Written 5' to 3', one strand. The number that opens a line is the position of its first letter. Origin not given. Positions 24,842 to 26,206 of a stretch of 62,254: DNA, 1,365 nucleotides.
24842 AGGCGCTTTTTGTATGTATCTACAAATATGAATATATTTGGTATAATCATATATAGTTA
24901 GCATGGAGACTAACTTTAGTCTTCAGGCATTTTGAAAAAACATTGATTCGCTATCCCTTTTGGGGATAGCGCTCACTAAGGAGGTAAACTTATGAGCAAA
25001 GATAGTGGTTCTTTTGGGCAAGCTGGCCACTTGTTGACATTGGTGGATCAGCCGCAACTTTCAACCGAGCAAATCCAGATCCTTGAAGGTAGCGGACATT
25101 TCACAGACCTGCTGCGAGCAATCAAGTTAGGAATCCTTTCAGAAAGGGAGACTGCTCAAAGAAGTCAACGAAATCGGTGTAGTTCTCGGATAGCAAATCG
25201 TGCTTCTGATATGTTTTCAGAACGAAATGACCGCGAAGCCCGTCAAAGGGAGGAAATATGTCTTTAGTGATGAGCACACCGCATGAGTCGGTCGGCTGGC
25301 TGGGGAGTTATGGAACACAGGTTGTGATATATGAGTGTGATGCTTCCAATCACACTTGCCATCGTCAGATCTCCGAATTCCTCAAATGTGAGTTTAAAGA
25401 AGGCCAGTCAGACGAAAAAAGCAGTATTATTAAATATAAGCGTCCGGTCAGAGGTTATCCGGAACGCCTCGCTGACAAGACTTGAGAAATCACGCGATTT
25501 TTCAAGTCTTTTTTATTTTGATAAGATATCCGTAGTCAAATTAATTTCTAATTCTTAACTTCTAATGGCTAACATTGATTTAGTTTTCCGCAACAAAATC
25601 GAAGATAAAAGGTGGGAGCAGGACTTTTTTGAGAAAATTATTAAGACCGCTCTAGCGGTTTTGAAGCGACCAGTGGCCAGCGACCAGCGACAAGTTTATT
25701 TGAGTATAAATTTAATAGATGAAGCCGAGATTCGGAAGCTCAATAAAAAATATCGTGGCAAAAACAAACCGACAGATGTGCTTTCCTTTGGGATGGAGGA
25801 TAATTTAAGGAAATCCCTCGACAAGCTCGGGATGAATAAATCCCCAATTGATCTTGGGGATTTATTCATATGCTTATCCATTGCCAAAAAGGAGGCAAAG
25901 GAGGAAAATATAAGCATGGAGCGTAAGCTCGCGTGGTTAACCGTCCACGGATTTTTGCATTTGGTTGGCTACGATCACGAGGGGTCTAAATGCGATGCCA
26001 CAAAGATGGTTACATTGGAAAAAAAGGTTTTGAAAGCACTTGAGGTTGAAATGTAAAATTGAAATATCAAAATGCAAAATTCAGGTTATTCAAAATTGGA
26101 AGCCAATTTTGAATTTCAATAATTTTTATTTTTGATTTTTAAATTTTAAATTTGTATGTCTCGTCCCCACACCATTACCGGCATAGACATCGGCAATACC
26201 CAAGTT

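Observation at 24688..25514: Second locus with the same cassette architecture (yqeY-ybeY spacer): shared ~110-nt leader motif, own promoter and terminator, two overlapping SD-led small ORFs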

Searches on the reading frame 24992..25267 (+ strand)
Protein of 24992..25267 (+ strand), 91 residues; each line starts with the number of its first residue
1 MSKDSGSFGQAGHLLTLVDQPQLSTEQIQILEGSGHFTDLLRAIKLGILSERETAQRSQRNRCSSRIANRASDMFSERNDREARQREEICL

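Call 7: search_protein_families(library=pfam, proteins=[window:24992-25267:+], max_evalue=1)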
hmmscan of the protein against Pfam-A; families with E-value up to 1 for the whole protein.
window:24992-25267:+ (91 aa): 0 families

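Call 11: search_protein_families(library=phrogs, proteins=[window:24992-25267:+], max_evalue=1)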
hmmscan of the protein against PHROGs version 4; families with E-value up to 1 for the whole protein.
window:24992-25267:+ (91 aa): 0 families

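Call 12: search_protein_families(library=ncbifam, proteins=[window:24992-25267:+], max_evalue=1)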
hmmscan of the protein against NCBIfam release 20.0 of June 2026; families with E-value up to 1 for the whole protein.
window:24992-25267:+ (91 aa): 0 families

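Call 19: find_homologous_proteins(query=window:24992-25267:+, max_evalue=0.01)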
Query window:24992-25267:+ (91 aa): 1 proteins with E <= 0.01 among 1 candidates.
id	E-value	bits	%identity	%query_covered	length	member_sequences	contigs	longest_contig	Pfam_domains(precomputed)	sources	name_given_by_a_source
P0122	8.1e-51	187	100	100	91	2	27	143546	-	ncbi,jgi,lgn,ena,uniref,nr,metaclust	ncbi:MAG: hypothetical protein A2750_00680 [Candidatus Yanofskybacteria bacterium RIFCSPHIGHO2_01_FU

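Call 90: search_protein_families(library=padloc, proteins=[window:24992-25264:+], max_evalue=1)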
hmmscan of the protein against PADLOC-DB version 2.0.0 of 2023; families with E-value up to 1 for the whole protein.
window:24992-25264:+ (91 aa): 0 families

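Call 91: search_solved_structures(query=window:24992-25264:+, max_evalue=1)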
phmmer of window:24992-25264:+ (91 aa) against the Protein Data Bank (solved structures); distinct sequences matched with E-value up to 1: 1.
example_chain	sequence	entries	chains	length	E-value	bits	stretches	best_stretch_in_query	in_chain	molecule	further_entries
28jw_t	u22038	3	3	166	0.22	15.3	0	16-64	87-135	bS20c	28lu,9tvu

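Call 113: predict_structure(protein=window:24992-25264:+)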
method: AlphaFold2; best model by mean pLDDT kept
length: 91 residues; sequences in the alignment: 1
mean_pLDDT: 79.0   pTM: 0.46
mean pLDDT of the five models: 79.0, 77.2, 76.9, 71.9, 71.2
residues with pLDDT >= 90: 45; 70-90: 14; 50-70: 17; < 50: 15
segments of 3 or more residues with pLDDT < 50: 1-7, 9-13
pLDDT, mean of each block of 10 residues (from residue 1): 44 50 64 74 90 97 98 98 96 80
secondary structure, 60 per line:
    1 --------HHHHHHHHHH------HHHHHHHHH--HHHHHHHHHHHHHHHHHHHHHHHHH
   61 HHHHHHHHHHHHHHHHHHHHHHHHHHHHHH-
elements in order: H9-18 H25-33 H36-90

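Call 117: fold_search(model_id=the predicted structure, library=pdb)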
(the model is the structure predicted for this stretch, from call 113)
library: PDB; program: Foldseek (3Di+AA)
matches with E <= 10: 6; with E <= 0.001: 0
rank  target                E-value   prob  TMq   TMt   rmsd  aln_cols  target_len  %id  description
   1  6b8m_E                5.0e+00  0.04  0.19  0.21   5.9        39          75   18  Crystal Structure of the Ca2+/CaM:Kv7.4 (KCNQ4) AB Domain Complex, 1 mM CaCl2 soak (released 2018-03-14)
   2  6b8l_G                6.3e+00  0.04  0.19  0.22   5.9        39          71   18  Crystal Structure of the Apo/CaM:Kv7.4 (KCNQ4) AB Domain Complex (released 2018-03-14)
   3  6b8p_E                6.9e+00  0.04  0.19  0.22   5.9        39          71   18  Crystal Structure of the Mg2+/CaM:Kv7.4 (KCNQ4) AB domain complex (released 2018-03-14)
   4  6b8l_A                7.4e+00  0.03  0.20  0.24   5.8        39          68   18  Crystal Structure of the Apo/CaM:Kv7.4 (KCNQ4) AB Domain Complex (released 2018-03-14)
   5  6b8l_C                8.7e+00  0.03  0.19  0.23   5.8        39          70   18  Crystal Structure of the Apo/CaM:Kv7.4 (KCNQ4) AB Domain Complex (released 2018-03-14)
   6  8sl6_D                8.7e+00  0.02  0.20  0.04   9.4        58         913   29  Cryo-EM structure of the rat TRPM5 channel in EGTA (released 2024-07-03)

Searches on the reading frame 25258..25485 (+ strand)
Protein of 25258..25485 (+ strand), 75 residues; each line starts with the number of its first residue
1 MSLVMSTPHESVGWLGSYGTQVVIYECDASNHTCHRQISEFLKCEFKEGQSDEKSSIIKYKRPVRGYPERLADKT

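Call 7: search_protein_families(library=pfam, proteins=[window:25258-25485:+], max_evalue=1)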
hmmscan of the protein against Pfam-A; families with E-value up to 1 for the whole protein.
window:25258-25485:+ (75 aa): 1 family
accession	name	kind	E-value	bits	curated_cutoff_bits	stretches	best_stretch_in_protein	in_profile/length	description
PF08063.17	Zn_ribbon_PADR1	-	0.0086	16.3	25.1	1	26-48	14-36/42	PADR1 domain, zinc ribbon fold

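Call 11: search_protein_families(library=phrogs, proteins=[window:25258-25485:+], max_evalue=1)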
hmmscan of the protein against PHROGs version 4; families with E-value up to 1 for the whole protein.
window:25258-25485:+ (75 aa): 2 families
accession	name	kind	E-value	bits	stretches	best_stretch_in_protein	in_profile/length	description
phrog_1256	-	DNA, RNA and nucleotide metabolism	0.0067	17.5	1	21-64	31-72/110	valyl tRNA synthetase modifier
phrog_38750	-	unknown function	0.2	13.1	1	23-57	12-46/101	-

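Call 12: search_protein_families(library=ncbifam, proteins=[window:25258-25485:+], max_evalue=1)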
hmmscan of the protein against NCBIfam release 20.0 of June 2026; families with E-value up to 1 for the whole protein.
window:25258-25485:+ (75 aa): 0 families

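Call 18: find_homologous_proteins(query=window:25258-25485:+, max_evalue=0.01)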
Query window:25258-25485:+ (75 aa): 1 proteins with E <= 0.01 among 1 candidates.
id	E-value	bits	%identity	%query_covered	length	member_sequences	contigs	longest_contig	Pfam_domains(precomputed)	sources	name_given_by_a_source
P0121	1.1e-44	167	100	100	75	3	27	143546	-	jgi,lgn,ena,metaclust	metaclust:\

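Call 20: find_encoding_contigs(protein=P0121, flank=3000, max_places=10)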
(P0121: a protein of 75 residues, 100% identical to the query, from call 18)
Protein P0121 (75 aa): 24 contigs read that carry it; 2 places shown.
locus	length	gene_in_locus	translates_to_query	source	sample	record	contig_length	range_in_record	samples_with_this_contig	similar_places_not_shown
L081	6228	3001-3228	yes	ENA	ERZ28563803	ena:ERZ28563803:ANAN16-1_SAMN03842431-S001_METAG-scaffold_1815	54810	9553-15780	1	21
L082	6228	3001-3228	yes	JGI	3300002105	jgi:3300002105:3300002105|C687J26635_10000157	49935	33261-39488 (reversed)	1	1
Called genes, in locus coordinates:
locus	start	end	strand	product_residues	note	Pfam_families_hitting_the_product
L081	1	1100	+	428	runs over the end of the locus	PF13393:tRNA-synt_His, PF00587:tRNA-synt_2b, PF03129:HGTP_anticodon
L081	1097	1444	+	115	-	PF11969:DcpS_C, PF01230:HIT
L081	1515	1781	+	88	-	PF01165:Ribosomal_S21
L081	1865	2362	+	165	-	PF09424:YqeY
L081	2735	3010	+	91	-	-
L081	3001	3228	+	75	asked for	-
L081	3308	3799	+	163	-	PF02130:YbeY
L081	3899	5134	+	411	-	PF11104:PilM_2 (faint), PF02491:SHS2_FTSA, PF06723:MreB_Mbl, PF14450:FtsA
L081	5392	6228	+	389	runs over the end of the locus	PF00091:Tubulin, PF12327:FtsZ_C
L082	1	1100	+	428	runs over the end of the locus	PF13393:tRNA-synt_His, PF00587:tRNA-synt_2b, PF03129:HGTP_anticodon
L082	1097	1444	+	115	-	PF11969:DcpS_C, PF01230:HIT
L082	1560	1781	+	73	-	PF01165:Ribosomal_S21 (weak)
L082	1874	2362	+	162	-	PF09424:YqeY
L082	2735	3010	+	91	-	-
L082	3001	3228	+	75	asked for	-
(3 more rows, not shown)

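Call 21: list_cluster_members(proteins=[P0121, P0122, P0001])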
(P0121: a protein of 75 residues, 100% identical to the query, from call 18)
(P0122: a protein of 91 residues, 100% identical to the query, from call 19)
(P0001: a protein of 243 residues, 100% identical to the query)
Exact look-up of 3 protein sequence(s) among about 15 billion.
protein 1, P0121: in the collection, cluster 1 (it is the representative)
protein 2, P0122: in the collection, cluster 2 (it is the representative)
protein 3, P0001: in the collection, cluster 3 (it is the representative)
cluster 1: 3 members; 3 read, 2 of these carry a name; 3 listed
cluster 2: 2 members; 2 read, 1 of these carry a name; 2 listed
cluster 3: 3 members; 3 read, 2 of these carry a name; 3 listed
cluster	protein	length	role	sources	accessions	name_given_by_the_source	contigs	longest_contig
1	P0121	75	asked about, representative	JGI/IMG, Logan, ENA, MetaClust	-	\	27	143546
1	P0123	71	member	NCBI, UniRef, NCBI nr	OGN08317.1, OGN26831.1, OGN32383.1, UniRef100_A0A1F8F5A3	MAG: hypothetical protein A2750_00685 [Candidatus Yanofskybacteria bacterium ... | Uncharacterized protein n=2 Tax=Candidatus Yanofskyibacteriota TaxID=1752733 ...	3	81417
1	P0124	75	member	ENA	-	-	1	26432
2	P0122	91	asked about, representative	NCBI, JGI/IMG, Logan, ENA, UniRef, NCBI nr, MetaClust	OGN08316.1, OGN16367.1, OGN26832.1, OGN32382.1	MAG: hypothetical protein A2750_00680 [Candidatus Yanofskybacteria bacterium ... | Uncharacterized protein n=3 Tax=Candidatus Yanofskyibacteriota TaxID=1752733 ... | status=active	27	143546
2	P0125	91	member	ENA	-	-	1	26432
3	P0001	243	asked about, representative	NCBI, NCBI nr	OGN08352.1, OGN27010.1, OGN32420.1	MAG: hypothetical protein A2750_00890 [Candidatus Yanofskybacteria bacterium ...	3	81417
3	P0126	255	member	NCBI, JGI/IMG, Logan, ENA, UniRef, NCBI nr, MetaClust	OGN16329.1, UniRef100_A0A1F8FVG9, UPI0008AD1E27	MAG: hypothetical protein A3C81_02595 [Candidatus Yanofskybacteria bacterium ... | Uncharacterized protein n=3 Tax=Candidatus Yanofskyibacteriota TaxID=1752733 ... | status=active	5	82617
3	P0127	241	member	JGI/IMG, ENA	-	-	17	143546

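Call 36: search_protein_representatives(protein=window:25258-25485:+)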
Query: 75 residues. Proteins with E-value up to 0.001 (for the whole library): 1; up to 1e-10: 1; up to 1e-30: 1. The best 1 are listed.
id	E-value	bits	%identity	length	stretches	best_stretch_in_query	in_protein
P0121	3.6e-45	167.1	100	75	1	1-75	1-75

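Call 37: predict_structure(protein=window:25258-25482:+)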
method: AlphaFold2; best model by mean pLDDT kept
length: 75 residues; sequences in the alignment: 1
mean_pLDDT: 43.5   pTM: 0.24
mean pLDDT of the five models: 43.5, 40.7, 38.4, 36.2, 35.7
residues with pLDDT >= 90: 0; 70-90: 0; 50-70: 14; < 50: 61
segments of 3 or more residues with pLDDT < 50: 1-21, 39-75
pLDDT, mean of each block of 10 residues (from residue 1): 35 41 55 52 40 44 40 38
secondary structure, 60 per line:
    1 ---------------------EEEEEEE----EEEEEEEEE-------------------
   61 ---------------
elements in order: E22-28 E33-41

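Call 90: search_protein_families(library=padloc, proteins=[window:25258-25482:+], max_evalue=1)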
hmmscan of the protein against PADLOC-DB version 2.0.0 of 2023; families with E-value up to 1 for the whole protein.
window:25258-25482:+ (75 aa): 1 family
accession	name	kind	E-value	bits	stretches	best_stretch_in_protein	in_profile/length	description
PDLC03726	oMTase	-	0.027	12.6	1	10-58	50-93/140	orphan methyltransferase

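Call 92: search_solved_structures(query=window:25258-25482:+, max_evalue=1)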
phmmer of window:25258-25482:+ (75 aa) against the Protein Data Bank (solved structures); distinct sequences matched with E-value up to 1: 0.

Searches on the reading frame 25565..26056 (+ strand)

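Call 7: search_protein_families(library=pfam, proteins=[window:25565-26056:+], max_evalue=1)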
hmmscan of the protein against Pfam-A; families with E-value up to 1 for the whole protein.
window:25565-26056:+ (163 aa): 3 families
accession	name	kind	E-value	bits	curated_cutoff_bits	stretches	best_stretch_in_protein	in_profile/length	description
PF02130.23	YbeY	-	2.3e-37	128.2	25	1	19-158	8-128/129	Endoribonuclease YbeY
PF01400.30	Astacin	-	0.046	13.8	22.5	1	101-156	55-112/189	Astacin (Peptidase family M12A)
PF14732.11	UAE_UbL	-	0.075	14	30.8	0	19-59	11-48/89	Ubiquitin/SUMO-activating enzyme ubiquitin-like domain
